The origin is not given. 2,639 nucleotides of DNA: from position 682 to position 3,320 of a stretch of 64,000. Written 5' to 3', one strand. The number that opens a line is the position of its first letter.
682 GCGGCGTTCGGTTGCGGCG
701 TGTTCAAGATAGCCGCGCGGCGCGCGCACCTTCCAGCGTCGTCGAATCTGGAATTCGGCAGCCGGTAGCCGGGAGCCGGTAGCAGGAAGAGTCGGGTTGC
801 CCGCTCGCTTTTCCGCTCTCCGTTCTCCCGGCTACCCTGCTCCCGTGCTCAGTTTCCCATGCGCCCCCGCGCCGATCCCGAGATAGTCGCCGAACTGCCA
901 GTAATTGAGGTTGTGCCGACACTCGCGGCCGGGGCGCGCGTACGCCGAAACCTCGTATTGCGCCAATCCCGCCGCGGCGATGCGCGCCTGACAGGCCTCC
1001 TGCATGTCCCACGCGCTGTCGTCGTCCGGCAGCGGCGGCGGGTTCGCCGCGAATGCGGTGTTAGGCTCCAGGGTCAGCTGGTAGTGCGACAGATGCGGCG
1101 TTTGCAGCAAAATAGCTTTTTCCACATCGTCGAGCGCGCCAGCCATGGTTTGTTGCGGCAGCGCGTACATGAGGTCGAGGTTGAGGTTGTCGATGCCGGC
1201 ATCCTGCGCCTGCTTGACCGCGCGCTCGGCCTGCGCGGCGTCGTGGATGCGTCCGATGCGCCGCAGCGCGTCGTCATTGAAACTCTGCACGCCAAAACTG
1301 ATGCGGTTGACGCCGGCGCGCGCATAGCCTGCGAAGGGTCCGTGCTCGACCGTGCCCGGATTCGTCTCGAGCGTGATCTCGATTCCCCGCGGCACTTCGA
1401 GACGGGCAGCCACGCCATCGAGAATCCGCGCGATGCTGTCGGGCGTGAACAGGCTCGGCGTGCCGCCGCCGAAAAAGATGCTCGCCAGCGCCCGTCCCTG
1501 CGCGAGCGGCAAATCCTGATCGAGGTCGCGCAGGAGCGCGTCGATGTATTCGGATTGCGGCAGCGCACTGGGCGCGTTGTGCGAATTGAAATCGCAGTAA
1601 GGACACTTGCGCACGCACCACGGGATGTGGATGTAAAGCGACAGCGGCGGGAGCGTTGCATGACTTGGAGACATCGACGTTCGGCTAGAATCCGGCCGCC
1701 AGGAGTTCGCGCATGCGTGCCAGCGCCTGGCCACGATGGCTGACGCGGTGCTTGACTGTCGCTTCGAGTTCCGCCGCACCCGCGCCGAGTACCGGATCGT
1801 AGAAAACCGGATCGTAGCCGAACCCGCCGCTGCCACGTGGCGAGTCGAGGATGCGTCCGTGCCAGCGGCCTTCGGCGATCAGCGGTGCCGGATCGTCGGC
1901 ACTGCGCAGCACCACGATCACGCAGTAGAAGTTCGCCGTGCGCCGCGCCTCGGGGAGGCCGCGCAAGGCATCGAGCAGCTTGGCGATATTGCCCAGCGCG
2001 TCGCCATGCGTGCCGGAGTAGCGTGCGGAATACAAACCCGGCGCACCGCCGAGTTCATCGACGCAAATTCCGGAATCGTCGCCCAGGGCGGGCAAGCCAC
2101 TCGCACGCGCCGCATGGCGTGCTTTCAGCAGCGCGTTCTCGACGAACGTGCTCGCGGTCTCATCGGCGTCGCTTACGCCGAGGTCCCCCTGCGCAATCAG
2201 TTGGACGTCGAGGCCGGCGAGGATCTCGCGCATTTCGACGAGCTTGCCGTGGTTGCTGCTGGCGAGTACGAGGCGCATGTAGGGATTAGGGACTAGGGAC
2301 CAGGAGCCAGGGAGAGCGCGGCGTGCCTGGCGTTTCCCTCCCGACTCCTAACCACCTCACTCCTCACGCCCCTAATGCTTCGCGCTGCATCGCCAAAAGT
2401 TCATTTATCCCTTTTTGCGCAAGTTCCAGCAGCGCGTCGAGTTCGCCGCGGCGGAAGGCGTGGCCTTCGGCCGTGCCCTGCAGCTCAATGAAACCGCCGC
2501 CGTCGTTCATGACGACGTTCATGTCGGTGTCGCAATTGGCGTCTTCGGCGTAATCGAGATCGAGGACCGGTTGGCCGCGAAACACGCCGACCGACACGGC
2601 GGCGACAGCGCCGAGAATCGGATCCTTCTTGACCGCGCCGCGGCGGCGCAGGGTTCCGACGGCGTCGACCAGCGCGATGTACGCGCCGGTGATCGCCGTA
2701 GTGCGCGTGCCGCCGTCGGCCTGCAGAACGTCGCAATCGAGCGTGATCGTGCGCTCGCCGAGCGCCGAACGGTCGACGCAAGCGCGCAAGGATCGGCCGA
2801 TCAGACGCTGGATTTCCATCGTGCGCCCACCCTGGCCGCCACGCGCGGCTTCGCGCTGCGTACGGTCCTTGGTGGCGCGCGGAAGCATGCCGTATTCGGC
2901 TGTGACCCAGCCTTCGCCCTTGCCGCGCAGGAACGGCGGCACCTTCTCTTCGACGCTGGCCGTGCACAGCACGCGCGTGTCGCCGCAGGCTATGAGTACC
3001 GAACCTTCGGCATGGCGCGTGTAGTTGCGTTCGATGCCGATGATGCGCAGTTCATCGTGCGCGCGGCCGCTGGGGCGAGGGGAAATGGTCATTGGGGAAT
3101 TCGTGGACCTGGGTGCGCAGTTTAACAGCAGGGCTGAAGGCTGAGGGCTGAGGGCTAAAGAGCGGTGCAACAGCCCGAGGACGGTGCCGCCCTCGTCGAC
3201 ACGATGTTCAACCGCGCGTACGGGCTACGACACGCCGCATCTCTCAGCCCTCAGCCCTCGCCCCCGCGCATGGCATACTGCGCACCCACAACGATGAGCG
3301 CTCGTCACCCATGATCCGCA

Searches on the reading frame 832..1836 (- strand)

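Call 71: search_protein_families(library=pfam, proteins=[window:832-1836:-], max_evalue=0.000001)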
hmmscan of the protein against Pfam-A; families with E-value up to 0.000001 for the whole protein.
window:832-1836:- (334 aa): 1 family
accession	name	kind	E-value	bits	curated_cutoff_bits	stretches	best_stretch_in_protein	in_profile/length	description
PF04055.27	Radical_SAM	-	1.8e-25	90.5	29.5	1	68-235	1-160/166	Radical SAM superfamily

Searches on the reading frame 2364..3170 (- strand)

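Call 71: search_protein_families(library=pfam, proteins=[window:2364-3170:-], max_evalue=0.000001)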
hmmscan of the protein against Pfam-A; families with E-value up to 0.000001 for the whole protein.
window:2364-3170:- (268 aa): 2 families
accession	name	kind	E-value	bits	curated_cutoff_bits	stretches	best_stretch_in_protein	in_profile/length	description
PF01138.27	RNase_PH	-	5.4e-27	95.2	25.5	1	40-170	1-127/130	3' exoribonuclease family, domain 1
PF03725.20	RNase_PH_C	-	8.4e-14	51.7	20.8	1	188-254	2-67/67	3' exoribonuclease family, domain 2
